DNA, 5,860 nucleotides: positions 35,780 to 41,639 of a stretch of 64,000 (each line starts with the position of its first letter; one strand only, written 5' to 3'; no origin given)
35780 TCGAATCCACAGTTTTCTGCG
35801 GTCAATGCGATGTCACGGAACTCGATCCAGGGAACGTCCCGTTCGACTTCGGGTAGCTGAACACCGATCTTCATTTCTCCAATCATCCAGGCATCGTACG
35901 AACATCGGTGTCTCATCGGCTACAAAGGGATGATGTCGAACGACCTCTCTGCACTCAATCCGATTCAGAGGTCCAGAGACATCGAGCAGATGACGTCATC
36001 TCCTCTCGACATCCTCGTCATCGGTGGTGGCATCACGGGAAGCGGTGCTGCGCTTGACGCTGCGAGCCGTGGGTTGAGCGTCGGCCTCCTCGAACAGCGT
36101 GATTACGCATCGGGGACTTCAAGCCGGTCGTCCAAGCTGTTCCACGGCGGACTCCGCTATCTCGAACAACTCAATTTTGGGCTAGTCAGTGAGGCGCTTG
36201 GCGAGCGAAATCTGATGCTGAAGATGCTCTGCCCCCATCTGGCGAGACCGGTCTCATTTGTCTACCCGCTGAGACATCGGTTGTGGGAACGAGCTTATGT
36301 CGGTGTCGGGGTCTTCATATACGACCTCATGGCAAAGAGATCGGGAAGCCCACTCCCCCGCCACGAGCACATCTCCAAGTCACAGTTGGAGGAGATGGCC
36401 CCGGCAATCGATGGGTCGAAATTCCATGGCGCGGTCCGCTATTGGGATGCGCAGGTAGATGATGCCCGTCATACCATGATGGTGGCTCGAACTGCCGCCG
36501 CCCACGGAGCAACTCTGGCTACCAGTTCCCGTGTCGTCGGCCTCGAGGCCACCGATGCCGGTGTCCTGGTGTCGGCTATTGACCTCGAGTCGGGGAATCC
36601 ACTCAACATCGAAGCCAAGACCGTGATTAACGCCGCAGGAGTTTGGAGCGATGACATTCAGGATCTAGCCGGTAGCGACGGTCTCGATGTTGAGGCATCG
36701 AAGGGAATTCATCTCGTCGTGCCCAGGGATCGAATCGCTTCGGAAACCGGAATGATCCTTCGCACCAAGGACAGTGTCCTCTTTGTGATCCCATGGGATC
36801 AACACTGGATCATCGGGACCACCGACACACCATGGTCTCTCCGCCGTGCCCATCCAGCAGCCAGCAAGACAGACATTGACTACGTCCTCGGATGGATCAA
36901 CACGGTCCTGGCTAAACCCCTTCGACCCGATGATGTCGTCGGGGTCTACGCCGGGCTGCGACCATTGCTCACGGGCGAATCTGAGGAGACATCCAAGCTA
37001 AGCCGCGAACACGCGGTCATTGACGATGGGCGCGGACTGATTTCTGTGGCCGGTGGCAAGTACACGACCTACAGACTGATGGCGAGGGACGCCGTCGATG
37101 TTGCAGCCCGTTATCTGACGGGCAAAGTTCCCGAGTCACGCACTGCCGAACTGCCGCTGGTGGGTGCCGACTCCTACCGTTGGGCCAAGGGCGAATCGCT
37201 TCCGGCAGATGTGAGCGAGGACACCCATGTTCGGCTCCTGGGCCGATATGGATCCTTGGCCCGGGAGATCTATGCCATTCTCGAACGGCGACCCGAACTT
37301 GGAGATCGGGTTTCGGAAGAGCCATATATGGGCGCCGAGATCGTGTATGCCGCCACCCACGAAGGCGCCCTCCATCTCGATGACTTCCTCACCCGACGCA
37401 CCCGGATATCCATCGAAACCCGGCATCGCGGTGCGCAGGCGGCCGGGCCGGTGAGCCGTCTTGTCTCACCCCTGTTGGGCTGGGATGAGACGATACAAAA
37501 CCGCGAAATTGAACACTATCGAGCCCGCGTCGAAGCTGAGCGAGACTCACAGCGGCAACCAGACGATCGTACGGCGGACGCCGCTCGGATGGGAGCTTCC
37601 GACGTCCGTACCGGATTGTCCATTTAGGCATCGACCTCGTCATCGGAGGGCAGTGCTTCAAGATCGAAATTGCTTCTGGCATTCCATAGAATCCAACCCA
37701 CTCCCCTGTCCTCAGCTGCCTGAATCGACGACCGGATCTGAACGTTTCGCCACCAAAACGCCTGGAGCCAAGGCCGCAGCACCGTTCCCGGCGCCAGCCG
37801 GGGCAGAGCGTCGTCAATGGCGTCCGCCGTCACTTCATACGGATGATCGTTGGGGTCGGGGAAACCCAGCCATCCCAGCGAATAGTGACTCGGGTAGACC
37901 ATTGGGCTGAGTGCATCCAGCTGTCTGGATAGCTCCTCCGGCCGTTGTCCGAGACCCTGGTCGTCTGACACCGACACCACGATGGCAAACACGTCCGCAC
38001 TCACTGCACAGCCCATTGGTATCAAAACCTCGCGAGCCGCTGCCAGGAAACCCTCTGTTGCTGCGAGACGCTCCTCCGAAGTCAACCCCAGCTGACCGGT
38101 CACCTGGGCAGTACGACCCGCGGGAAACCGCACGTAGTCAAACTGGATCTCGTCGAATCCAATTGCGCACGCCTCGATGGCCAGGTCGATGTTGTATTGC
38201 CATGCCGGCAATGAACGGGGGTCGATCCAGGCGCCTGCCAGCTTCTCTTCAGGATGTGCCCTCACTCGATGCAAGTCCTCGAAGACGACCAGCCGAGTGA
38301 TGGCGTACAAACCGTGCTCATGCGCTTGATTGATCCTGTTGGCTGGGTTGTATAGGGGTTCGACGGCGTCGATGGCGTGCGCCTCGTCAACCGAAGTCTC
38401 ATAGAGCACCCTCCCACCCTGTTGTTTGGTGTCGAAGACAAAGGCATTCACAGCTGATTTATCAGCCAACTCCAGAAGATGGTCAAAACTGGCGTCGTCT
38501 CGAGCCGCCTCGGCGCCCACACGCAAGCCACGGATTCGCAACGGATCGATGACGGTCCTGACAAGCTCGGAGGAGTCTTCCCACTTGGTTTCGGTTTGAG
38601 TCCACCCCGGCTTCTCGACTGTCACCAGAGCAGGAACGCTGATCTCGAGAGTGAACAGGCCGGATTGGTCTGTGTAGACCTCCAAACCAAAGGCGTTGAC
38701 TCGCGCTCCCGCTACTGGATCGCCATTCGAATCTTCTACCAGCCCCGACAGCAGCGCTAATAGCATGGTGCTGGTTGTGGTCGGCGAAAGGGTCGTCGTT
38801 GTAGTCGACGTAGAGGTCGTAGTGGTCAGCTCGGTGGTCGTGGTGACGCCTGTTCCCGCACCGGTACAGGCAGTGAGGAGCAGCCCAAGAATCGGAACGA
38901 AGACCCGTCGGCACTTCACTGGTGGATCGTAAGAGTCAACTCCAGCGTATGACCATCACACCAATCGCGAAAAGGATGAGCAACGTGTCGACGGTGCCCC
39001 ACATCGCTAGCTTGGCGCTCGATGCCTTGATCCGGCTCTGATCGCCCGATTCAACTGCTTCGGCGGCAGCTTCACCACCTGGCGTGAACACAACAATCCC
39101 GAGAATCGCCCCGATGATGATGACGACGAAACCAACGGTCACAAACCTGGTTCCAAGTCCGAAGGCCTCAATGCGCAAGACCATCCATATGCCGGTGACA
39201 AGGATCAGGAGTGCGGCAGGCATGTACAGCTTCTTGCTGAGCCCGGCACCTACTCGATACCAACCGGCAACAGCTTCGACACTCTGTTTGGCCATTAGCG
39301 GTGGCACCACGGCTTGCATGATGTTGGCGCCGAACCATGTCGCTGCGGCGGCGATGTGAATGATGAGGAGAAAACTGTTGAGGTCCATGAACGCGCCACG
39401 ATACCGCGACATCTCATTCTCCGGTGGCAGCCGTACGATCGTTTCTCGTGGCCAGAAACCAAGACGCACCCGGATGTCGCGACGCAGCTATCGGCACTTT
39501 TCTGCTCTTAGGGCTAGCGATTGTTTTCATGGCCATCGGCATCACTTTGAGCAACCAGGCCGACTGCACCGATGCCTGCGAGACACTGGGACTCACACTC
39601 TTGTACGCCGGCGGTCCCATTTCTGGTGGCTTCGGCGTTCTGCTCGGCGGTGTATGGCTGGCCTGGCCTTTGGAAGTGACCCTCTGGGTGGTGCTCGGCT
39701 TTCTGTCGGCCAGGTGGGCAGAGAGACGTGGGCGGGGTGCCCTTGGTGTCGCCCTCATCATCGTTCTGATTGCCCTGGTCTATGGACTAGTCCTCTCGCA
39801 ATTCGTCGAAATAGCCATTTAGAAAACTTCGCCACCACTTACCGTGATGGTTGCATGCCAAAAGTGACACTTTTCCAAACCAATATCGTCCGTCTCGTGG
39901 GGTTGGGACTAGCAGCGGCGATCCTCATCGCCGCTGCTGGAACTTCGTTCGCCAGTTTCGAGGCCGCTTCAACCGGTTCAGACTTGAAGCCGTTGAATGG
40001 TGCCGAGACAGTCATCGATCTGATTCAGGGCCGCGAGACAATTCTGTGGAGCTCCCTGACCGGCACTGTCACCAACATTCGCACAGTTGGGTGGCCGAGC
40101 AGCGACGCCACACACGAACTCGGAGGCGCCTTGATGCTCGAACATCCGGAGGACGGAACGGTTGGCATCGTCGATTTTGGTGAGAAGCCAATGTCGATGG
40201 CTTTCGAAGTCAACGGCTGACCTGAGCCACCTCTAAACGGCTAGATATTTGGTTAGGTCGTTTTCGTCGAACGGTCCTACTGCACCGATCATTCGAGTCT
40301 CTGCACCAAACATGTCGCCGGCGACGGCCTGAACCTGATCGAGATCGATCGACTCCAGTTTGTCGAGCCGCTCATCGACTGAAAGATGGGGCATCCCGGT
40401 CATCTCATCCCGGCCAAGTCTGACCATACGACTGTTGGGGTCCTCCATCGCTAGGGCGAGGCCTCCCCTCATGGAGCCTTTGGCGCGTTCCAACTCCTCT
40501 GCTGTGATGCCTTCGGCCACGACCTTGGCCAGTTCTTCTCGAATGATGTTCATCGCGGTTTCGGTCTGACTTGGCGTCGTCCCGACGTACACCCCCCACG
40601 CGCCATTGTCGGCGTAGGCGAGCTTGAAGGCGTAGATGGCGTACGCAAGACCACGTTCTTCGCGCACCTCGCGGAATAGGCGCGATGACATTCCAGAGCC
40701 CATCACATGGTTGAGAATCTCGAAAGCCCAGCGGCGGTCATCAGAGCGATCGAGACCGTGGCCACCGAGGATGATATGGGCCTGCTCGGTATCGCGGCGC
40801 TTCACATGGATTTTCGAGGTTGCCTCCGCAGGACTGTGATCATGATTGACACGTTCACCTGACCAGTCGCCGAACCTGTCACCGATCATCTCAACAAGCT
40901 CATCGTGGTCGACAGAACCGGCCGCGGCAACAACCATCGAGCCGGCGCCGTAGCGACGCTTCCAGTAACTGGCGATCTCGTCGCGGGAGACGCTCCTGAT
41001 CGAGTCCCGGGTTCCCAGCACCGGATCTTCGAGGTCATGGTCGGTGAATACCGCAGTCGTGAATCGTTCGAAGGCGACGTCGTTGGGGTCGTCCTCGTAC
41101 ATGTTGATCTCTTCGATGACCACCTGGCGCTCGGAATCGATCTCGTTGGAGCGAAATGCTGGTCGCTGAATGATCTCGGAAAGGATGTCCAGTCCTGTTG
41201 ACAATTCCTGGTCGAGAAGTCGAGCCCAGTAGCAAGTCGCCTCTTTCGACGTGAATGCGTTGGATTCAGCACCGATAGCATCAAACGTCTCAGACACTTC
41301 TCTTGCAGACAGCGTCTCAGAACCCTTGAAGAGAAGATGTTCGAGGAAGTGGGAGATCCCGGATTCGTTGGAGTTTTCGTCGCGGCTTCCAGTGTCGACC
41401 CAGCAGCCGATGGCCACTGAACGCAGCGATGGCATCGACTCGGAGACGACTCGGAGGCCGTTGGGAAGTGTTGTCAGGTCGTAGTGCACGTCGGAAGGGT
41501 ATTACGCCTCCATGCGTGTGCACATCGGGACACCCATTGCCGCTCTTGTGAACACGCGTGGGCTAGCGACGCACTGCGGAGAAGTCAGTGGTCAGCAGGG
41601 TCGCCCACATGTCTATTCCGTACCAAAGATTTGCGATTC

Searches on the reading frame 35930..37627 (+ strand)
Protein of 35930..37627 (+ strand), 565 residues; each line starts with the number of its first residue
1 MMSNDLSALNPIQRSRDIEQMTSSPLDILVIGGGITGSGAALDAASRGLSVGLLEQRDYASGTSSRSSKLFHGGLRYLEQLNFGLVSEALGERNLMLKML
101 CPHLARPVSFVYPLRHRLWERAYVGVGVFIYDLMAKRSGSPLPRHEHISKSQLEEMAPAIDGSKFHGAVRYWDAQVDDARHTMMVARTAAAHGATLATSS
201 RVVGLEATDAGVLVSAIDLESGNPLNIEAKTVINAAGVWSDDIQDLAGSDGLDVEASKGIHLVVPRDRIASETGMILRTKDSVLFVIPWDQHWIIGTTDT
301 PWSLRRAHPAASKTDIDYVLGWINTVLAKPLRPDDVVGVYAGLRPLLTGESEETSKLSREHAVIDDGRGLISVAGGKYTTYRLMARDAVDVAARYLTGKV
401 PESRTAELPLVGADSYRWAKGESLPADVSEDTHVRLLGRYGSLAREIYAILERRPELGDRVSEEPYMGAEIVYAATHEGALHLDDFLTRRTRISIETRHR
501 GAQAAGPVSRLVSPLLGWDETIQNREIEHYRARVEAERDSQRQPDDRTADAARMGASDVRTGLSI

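Call 73: search_protein_families(library=pfam, proteins=[window:35930-37627:+], max_evalue=0.00001)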
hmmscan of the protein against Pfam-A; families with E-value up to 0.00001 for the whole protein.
window:35930-37627:+ (565 aa): 6 families
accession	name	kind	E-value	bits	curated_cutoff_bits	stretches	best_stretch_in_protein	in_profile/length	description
PF01266.30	DAO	-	5.9e-54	184.4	27.9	1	27-381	1-352/353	FAD dependent oxidoreductase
PF16901.10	DAO_C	-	4.9e-28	98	31.4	1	403-521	1-124/126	C-terminal domain of alpha-glycerophosphate oxidase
PF12831.13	FAD_oxidored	-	8.3e-08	32.4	27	1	27-72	1-46/416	FAD dependent oxidoreductase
PF01494.25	FAD_binding_3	-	3.6e-07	30.2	22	1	27-291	3-220/349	FAD binding domain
PF00890.30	FAD_binding_2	-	3e-06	27.1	20.4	0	27-68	1-42/414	FAD binding domain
PF13450.12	NAD_binding_8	-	6.5e-06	26.8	21.9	0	30-67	1-38/68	NAD(P)-binding Rossmann-like domain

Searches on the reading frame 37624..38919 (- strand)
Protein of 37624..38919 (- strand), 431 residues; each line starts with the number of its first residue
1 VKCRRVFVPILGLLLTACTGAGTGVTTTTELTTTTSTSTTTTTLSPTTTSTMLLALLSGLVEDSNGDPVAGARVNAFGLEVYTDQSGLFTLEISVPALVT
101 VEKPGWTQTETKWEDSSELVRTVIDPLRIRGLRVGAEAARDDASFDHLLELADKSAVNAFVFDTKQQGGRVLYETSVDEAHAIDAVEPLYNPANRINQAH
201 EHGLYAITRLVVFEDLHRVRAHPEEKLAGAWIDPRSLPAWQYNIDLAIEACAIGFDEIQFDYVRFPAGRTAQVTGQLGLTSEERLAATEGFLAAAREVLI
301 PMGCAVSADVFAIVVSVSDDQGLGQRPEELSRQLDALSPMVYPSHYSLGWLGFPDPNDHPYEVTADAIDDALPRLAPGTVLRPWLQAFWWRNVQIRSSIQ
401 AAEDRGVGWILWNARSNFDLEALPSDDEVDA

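Call 73: search_protein_families(library=pfam, proteins=[window:37624-38919:-], max_evalue=0.00001)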
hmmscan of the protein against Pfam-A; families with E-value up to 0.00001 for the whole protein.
window:37624-38919:- (431 aa): 2 families
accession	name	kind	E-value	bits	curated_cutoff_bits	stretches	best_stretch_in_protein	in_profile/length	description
PF13200.12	DUF4015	-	1.1e-73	248.6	27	1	134-417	4-312/313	Putative glycosyl hydrolase domain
PF13620.12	CarboxypepD_reg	-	3.4e-06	27.8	32.3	1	57-111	2-64/82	Carboxypeptidase regulatory-like domain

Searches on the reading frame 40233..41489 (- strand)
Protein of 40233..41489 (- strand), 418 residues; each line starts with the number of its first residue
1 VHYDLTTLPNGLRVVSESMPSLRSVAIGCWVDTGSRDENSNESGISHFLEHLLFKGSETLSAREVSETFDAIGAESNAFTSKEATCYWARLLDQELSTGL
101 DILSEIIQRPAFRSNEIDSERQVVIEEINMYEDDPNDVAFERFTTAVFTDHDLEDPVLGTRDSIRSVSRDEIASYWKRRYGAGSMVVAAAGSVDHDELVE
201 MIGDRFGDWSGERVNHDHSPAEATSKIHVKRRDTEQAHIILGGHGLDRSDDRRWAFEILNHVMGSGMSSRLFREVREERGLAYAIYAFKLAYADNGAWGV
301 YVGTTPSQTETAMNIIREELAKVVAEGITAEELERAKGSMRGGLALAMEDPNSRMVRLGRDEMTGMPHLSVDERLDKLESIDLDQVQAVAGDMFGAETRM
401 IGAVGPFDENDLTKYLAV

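Call 73: search_protein_families(library=pfam, proteins=[window:40233-41489:-], max_evalue=0.00001)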
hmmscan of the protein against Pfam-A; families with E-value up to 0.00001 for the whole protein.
window:40233-41489:- (418 aa): 2 families
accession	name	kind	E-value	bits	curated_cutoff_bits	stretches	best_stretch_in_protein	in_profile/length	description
PF05193.26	Peptidase_M16_C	-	2.5e-43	148.5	23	1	166-338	1-179/181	Peptidase M16 inactive domain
PF00675.25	Peptidase_M16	-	1.3e-40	139.2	22.3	1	13-160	1-148/149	Insulinase (Peptidase family M16)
